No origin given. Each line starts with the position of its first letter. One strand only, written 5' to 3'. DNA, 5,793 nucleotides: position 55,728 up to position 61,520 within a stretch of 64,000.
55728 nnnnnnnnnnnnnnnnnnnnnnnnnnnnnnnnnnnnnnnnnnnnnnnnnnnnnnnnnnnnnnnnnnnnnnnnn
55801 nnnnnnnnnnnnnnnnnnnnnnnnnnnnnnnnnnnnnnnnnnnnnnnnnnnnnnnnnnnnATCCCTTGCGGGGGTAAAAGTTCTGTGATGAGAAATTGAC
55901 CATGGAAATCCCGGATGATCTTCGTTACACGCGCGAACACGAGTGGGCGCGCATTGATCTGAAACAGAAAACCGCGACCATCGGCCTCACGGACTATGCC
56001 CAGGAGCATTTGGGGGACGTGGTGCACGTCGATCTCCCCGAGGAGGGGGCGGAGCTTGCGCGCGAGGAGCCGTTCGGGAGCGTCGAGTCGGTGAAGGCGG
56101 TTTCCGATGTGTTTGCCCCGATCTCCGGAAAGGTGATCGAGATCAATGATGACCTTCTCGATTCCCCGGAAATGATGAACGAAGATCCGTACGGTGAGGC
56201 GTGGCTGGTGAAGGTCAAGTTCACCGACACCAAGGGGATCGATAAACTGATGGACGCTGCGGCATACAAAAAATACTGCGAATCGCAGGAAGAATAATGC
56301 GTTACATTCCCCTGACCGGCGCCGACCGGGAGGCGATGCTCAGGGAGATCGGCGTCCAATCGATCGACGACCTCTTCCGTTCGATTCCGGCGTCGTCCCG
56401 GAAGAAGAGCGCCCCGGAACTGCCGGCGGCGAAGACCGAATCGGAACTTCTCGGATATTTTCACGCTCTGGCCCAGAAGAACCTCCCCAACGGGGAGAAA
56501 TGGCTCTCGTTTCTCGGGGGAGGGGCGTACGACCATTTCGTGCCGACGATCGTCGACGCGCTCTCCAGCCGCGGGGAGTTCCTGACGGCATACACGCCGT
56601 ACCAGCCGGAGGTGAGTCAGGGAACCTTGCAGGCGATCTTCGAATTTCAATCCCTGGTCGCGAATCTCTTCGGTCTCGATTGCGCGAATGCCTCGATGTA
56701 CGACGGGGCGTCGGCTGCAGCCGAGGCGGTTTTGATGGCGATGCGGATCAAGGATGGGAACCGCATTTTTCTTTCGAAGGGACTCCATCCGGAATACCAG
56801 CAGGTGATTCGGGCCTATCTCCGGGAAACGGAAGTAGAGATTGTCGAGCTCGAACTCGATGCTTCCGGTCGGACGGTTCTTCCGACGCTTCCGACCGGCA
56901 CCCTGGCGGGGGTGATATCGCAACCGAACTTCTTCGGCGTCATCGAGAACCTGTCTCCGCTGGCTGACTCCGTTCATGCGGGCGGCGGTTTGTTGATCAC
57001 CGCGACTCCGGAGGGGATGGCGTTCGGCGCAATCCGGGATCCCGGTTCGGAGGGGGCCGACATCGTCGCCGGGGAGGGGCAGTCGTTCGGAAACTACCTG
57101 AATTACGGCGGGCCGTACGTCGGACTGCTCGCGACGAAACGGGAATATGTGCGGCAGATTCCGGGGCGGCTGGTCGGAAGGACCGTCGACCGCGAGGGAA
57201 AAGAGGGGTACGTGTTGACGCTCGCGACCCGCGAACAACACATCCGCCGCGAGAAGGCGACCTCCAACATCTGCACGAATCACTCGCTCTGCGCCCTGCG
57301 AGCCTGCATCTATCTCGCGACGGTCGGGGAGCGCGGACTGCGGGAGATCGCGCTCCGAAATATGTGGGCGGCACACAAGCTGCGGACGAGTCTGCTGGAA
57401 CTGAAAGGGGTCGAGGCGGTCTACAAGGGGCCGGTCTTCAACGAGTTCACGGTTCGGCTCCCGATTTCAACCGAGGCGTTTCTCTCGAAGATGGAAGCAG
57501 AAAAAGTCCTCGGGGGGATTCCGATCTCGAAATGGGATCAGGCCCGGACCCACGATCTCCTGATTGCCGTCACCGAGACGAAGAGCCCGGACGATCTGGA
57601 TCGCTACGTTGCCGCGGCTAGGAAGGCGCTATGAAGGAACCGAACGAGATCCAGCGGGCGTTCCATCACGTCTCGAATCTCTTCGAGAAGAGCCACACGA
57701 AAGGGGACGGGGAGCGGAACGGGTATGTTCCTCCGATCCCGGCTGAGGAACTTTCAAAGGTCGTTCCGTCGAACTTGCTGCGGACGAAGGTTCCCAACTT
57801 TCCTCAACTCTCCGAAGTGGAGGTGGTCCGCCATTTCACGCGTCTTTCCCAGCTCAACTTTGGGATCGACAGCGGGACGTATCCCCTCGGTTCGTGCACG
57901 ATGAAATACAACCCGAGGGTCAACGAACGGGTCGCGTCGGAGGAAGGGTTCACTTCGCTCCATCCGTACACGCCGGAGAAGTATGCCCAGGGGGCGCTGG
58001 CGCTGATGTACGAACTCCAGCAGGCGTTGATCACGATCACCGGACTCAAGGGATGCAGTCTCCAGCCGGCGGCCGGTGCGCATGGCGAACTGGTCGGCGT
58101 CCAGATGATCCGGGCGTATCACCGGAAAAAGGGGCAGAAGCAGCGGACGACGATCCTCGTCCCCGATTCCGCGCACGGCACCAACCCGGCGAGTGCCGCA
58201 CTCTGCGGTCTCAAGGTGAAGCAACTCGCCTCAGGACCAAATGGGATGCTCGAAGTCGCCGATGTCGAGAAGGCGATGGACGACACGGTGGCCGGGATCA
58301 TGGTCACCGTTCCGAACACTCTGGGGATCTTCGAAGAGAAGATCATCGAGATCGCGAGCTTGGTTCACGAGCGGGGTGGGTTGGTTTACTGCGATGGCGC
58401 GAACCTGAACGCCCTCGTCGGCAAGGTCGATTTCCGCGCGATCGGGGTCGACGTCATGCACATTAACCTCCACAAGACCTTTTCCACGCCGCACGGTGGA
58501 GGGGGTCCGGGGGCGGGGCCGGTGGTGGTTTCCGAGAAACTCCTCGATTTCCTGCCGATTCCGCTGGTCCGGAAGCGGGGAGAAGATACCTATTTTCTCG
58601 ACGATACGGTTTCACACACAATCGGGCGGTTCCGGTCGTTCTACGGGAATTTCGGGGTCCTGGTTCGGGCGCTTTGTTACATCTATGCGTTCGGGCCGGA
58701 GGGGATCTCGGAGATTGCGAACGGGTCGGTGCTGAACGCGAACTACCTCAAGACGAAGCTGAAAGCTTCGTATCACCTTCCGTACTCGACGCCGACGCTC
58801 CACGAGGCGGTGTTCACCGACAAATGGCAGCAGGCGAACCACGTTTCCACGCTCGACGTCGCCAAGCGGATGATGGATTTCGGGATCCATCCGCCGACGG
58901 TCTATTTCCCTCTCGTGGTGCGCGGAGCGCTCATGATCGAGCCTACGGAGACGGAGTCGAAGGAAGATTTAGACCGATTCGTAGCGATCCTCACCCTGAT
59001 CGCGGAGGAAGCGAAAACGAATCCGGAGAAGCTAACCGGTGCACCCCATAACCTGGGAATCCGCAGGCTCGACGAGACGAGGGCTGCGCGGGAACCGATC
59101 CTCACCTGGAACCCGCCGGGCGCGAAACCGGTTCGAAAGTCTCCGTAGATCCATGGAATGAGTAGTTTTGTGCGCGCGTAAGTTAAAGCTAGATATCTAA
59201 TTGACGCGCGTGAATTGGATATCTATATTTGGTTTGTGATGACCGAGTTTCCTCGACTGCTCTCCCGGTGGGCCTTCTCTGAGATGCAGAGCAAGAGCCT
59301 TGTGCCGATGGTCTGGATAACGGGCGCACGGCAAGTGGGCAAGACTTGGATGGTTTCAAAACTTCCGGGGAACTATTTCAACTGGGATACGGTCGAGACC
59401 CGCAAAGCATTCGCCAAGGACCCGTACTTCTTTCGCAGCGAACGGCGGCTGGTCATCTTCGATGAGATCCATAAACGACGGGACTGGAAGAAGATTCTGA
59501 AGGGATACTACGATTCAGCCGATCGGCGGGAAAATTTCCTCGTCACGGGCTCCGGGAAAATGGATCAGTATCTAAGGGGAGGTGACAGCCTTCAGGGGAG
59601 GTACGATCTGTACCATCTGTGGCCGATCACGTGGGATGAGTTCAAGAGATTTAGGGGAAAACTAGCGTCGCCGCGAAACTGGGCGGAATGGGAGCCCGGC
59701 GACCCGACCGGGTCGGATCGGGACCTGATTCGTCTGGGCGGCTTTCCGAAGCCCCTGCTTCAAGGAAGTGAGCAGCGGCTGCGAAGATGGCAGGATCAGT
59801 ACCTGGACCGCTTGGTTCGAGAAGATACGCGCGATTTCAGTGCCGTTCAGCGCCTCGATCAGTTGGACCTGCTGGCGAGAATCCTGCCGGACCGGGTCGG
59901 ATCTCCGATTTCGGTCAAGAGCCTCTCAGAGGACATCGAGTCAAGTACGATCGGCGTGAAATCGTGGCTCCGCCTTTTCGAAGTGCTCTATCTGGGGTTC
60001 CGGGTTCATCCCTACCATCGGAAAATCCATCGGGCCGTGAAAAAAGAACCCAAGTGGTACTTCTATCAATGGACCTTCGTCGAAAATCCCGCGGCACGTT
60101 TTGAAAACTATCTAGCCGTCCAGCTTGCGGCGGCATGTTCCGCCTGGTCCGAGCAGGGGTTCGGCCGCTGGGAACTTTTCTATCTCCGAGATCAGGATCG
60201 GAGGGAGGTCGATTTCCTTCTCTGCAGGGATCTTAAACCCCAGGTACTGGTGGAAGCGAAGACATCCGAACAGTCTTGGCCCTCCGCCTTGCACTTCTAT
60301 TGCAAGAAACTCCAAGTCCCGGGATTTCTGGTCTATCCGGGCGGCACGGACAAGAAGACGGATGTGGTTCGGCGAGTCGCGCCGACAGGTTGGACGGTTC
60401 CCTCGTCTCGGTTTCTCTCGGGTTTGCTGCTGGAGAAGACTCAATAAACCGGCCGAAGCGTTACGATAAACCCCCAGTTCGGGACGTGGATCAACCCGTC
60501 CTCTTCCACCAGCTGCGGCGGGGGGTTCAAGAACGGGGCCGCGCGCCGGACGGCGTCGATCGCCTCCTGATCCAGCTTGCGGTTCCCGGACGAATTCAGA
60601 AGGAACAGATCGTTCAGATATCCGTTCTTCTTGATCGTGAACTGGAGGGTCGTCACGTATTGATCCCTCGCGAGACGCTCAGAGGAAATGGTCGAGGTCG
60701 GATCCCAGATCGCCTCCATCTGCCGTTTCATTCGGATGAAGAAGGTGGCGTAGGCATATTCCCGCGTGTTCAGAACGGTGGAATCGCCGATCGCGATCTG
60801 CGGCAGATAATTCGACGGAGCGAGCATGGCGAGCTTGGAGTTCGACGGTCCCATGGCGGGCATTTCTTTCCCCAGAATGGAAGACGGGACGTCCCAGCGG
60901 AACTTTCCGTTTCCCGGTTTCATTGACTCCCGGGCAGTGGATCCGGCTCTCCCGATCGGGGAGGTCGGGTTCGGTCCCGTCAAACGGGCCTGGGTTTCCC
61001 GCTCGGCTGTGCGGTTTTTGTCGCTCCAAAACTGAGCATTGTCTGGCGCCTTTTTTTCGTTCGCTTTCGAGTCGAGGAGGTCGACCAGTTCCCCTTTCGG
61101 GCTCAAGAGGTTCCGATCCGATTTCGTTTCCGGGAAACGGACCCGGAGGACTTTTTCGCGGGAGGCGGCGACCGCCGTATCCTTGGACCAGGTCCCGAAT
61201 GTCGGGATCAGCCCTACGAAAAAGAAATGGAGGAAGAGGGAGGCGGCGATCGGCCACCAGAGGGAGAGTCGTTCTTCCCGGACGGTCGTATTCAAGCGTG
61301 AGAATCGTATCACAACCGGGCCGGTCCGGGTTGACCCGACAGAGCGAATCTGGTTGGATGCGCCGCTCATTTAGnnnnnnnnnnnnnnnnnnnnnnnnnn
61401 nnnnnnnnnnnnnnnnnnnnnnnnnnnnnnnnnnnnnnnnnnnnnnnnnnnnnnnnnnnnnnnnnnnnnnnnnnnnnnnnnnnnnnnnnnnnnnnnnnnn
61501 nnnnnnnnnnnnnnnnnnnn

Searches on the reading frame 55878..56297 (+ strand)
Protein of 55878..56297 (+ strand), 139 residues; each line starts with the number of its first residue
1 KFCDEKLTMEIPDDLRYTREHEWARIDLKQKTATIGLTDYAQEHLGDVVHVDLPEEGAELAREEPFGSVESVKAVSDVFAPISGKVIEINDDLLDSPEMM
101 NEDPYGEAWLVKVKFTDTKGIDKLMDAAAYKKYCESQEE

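Call 35: search_protein_families(library=pfam, proteins=[window:55878-56297:+], max_evalue=0.00001)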
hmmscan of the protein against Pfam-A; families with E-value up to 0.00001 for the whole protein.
window:55878-56297:+ (139 aa): 1 family
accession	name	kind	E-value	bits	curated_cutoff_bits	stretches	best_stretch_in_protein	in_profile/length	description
PF01597.25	GCV_H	-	1.7e-45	154.3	22.2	1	15-136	1-121/122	Glycine cleavage H-protein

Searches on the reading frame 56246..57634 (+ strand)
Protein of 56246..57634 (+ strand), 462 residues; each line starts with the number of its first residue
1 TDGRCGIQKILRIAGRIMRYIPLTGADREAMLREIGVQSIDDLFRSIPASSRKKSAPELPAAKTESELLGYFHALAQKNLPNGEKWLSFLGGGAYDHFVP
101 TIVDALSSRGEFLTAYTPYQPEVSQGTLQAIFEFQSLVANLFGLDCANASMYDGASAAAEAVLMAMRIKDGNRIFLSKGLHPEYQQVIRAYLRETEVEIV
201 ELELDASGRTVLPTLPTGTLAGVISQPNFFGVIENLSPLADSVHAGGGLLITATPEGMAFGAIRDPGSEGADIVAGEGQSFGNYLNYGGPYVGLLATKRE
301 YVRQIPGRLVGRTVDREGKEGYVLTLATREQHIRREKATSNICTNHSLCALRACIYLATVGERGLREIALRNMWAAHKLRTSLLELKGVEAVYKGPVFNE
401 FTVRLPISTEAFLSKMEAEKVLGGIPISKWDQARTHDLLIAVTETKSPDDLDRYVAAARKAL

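Call 35: search_protein_families(library=pfam, proteins=[window:56246-57634:+], max_evalue=0.00001)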
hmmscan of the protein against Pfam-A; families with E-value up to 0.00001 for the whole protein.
window:56246-57634:+ (462 aa): 1 family
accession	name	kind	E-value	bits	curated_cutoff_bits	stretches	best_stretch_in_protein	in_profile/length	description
PF02347.22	GDC-P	-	1.1e-117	394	26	1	18-453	1-424/429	Glycine cleavage system P-protein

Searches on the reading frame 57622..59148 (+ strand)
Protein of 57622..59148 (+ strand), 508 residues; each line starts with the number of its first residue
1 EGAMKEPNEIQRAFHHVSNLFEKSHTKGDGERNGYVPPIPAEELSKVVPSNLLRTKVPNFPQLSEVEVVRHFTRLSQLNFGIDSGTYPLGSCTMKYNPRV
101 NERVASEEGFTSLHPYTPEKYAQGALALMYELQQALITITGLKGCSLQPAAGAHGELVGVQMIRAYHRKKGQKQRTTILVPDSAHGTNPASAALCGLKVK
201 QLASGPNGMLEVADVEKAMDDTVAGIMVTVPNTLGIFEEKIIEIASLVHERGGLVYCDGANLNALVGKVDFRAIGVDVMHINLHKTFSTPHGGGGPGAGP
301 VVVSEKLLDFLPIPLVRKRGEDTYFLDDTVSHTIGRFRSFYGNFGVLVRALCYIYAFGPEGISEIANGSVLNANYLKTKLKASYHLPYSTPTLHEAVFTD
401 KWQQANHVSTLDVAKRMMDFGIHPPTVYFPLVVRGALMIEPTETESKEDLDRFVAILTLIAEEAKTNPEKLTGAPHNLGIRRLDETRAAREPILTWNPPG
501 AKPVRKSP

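Call 35: search_protein_families(library=pfam, proteins=[window:57622-59148:+], max_evalue=0.00001)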
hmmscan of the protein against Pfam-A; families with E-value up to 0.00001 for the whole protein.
window:57622-59148:+ (508 aa): 3 families
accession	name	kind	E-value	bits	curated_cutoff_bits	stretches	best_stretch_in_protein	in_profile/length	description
PF21478.3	GcvP2_C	-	3.1e-25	88.9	27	1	368-466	4-104/122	Glycine dehydrogenase, C-terminal domain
PF02347.22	GDC-P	-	1.2e-15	57.8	26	1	45-312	28-284/429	Glycine cleavage system P-protein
PF00266.25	Aminotran_5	-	9.4e-11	41.7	21.5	1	166-292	81-207/371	Aminotransferase class-V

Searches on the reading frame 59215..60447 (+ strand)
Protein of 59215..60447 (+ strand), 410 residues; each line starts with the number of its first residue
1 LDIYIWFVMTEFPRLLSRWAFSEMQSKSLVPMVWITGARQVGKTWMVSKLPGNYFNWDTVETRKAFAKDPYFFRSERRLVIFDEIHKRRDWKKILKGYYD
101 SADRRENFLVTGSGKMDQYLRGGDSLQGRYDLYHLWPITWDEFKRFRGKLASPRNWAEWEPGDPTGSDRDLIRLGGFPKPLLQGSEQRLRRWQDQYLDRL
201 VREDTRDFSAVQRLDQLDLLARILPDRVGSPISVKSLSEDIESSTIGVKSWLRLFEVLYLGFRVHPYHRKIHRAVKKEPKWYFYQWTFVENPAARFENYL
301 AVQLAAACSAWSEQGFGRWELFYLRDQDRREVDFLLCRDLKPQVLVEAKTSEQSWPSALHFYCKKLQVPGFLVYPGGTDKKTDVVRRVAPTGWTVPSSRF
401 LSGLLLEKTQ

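Call 35: search_protein_families(library=pfam, proteins=[window:59215-60447:+], max_evalue=0.00001)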
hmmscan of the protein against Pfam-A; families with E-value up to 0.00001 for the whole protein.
window:59215-60447:+ (410 aa): 2 families
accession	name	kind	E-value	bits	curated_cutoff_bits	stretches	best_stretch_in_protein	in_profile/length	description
PF13173.12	AAA_14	-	4.3e-22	78.9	27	1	32-143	4-128/129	AAA domain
PF13635.12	DUF4143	-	8.8e-19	68.2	28.1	1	203-350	2-159/160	Domain of unknown function (DUF4143)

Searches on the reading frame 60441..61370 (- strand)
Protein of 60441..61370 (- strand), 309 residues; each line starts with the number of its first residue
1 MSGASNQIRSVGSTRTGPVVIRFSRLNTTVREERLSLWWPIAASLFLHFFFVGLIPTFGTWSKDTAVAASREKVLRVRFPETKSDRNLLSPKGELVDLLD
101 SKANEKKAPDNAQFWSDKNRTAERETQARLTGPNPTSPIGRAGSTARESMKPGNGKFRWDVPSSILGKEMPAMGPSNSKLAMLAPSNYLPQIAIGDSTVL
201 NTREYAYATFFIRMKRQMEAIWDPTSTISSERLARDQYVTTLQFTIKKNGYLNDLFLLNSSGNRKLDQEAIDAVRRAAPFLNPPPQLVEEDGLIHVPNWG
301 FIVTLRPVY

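Call 35: search_protein_families(library=pfam, proteins=[window:60441-61370:-], max_evalue=0.00001)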
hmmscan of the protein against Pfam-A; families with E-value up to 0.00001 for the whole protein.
window:60441-61370:- (309 aa): 2 families
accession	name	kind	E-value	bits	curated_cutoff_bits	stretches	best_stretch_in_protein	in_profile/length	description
PF03544.19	TonB_C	-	1.5e-06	29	24.6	1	239-284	17-61/79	Gram-negative bacterial TonB protein C-terminal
PF13103.11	TonB_2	-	2.8e-06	27.8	22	1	228-284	18-72/85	TonB C terminal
